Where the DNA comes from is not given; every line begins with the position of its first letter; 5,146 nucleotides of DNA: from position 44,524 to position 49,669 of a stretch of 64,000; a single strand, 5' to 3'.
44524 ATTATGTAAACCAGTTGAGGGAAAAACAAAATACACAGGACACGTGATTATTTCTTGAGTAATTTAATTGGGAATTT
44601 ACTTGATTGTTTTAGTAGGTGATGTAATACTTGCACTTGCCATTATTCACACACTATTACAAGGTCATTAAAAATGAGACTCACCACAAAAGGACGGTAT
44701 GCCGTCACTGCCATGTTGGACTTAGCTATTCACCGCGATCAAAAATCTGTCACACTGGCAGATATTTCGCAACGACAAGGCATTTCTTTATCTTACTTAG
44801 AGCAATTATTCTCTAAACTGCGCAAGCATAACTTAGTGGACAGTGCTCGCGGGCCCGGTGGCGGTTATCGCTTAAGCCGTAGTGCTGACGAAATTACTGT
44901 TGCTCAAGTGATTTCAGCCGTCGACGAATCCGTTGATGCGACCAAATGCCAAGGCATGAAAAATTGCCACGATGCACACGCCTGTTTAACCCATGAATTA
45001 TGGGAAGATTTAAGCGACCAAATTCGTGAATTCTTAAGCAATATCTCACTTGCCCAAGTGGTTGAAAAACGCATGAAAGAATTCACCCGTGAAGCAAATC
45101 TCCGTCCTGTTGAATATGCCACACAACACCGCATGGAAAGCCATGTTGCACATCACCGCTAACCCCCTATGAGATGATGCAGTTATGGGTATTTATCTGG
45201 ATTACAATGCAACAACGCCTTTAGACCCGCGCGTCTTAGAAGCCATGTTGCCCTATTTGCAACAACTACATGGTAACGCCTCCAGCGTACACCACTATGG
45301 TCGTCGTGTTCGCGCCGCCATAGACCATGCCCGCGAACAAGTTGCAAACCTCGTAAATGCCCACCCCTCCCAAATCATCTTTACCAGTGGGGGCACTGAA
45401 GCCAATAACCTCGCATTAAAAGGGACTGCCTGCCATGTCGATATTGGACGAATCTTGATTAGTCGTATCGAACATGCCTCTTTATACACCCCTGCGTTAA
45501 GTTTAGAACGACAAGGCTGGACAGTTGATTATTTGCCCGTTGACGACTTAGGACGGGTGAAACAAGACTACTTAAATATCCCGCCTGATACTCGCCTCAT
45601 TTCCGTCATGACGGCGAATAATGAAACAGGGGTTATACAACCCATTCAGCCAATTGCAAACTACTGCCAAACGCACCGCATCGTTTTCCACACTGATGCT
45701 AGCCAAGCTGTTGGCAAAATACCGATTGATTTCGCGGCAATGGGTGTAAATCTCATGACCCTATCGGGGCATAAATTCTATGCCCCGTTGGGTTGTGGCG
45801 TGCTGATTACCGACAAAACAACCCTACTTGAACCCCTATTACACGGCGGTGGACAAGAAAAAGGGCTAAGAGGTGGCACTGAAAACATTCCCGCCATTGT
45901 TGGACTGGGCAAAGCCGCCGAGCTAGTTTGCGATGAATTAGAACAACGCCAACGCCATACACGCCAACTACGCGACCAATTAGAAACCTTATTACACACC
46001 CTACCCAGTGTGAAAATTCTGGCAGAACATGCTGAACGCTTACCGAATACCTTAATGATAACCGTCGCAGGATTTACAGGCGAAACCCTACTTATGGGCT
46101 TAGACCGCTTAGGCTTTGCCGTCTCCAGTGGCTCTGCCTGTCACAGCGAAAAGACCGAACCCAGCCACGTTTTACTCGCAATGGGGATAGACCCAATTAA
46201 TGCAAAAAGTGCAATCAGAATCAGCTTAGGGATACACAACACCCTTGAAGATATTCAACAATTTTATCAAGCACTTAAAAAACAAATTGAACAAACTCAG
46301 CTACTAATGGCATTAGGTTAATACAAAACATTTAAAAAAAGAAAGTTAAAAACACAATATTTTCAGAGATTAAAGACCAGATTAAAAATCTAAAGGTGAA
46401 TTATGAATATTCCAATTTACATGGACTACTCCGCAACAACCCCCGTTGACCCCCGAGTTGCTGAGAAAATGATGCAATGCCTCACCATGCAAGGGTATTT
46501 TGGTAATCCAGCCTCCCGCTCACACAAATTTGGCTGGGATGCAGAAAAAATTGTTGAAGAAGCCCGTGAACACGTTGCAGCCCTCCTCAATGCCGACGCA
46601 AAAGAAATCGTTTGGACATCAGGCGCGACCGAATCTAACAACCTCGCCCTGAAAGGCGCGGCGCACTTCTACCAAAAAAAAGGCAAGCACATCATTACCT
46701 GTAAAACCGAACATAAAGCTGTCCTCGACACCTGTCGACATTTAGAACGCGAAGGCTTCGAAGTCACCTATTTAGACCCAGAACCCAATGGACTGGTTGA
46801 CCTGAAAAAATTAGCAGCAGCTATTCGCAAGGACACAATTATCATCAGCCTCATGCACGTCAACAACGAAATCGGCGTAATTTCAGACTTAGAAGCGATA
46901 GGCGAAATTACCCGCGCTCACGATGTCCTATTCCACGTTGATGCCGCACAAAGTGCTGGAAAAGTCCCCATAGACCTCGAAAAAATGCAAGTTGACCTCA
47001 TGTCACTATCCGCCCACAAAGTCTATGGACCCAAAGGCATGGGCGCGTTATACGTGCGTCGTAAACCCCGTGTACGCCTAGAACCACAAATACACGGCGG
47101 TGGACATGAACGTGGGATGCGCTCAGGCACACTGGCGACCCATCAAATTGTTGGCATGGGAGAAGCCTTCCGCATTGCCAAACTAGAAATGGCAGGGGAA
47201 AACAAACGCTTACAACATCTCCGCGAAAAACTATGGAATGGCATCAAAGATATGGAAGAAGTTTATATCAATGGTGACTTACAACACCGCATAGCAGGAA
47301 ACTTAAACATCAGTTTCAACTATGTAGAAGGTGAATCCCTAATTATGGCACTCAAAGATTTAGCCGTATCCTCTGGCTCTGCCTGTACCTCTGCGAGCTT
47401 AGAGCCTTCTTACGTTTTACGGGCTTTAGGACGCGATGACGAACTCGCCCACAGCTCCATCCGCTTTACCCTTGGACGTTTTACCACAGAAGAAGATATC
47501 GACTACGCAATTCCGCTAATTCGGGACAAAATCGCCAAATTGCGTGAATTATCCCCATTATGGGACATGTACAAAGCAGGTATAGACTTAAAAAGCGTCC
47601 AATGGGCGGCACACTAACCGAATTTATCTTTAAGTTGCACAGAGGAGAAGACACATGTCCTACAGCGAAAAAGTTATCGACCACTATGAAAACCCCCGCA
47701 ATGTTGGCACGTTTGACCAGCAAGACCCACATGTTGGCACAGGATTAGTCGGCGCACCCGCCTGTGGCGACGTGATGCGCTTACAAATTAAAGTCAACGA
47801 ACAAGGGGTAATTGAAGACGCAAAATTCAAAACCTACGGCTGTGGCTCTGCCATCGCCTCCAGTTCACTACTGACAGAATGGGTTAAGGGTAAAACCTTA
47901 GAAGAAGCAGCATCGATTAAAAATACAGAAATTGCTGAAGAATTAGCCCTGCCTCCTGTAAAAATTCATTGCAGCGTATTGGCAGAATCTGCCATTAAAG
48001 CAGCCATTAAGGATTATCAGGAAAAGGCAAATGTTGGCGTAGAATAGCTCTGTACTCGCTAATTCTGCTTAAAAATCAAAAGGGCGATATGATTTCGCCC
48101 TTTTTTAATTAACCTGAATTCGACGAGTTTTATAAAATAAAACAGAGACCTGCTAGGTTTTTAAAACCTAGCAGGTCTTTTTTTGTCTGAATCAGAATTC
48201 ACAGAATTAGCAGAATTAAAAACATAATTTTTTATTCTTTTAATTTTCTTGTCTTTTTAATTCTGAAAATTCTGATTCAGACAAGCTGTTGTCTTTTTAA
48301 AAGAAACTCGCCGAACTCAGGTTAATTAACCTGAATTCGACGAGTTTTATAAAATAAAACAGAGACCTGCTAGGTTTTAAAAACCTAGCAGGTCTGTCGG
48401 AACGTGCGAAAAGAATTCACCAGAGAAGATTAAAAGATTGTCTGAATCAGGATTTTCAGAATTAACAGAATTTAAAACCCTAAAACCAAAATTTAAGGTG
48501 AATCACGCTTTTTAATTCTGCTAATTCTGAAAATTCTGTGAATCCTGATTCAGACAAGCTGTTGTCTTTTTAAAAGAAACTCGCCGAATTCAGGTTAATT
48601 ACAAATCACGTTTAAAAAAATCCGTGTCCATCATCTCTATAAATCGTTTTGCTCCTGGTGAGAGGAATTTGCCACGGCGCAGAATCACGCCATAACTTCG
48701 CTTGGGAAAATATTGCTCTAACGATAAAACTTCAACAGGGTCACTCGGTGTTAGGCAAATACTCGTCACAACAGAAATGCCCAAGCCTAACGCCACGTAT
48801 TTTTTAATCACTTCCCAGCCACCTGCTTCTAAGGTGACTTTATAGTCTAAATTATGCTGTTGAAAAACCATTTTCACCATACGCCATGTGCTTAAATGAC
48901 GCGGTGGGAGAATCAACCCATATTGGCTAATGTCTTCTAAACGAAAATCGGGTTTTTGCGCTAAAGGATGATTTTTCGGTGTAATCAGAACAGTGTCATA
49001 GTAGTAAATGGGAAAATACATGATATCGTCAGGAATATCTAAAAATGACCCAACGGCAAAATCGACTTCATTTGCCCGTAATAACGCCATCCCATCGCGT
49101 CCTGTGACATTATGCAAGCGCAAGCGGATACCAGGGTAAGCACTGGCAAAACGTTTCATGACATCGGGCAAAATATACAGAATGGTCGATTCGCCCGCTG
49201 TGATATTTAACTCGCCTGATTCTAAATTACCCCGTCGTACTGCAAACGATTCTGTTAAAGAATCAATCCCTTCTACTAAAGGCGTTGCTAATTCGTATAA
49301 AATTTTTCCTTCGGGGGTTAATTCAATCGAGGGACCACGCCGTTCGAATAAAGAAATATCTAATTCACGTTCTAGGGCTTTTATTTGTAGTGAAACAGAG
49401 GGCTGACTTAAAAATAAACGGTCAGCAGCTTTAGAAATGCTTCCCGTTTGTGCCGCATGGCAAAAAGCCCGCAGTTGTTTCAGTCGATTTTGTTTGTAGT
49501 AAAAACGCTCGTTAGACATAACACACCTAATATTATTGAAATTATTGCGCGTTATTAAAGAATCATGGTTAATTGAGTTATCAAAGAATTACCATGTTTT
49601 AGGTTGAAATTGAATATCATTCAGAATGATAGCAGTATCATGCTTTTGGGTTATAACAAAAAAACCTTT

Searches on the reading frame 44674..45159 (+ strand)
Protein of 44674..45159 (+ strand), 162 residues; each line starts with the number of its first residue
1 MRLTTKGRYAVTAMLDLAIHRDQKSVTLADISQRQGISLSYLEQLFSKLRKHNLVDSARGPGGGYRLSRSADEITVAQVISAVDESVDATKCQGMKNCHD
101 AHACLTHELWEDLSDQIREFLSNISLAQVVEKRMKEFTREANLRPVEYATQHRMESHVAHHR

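Call 54: search_protein_families(library=pfam, proteins=[window:44674-45159:+], max_evalue=0.001)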
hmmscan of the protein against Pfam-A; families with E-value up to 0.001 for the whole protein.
window:44674-45159:+ (162 aa): 1 family
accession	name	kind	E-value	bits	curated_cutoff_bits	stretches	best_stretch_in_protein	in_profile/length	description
PF02082.26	Rrf2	-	2e-42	144.9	30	1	3-131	1-131/132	Iron-dependent Transcriptional regulator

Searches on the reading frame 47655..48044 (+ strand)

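Call 54: search_protein_families(library=pfam, proteins=[window:47655-48044:+], max_evalue=0.001)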
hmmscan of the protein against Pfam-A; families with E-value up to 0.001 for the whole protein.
window:47655-48044:+ (130 aa): 1 family
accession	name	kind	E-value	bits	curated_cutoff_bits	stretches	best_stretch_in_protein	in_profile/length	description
PF01592.21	NifU_N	-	7.8e-56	188.1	22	1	3-125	2-124/127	NifU-like N terminal domain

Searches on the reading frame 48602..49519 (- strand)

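Call 55: search_protein_families(library=pfam, proteins=[window:48602-49519:-], max_evalue=0.001)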
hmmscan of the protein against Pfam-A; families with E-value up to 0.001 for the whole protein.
window:48602-49519:- (306 aa): 3 families
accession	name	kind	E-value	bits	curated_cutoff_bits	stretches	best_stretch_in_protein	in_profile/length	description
PF03466.25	LysR_substrate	-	2.1e-40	138.8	28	1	99-297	3-204/209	LysR substrate binding domain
PF00126.33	HTH_1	-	2.1e-22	79.2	26.6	1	13-72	1-60/60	Bacterial regulatory helix-turn-helix protein, lysR family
PF12849.12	PBP_like_2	-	7.4e-06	26.4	27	1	107-189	14-106/267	PBP superfamily domain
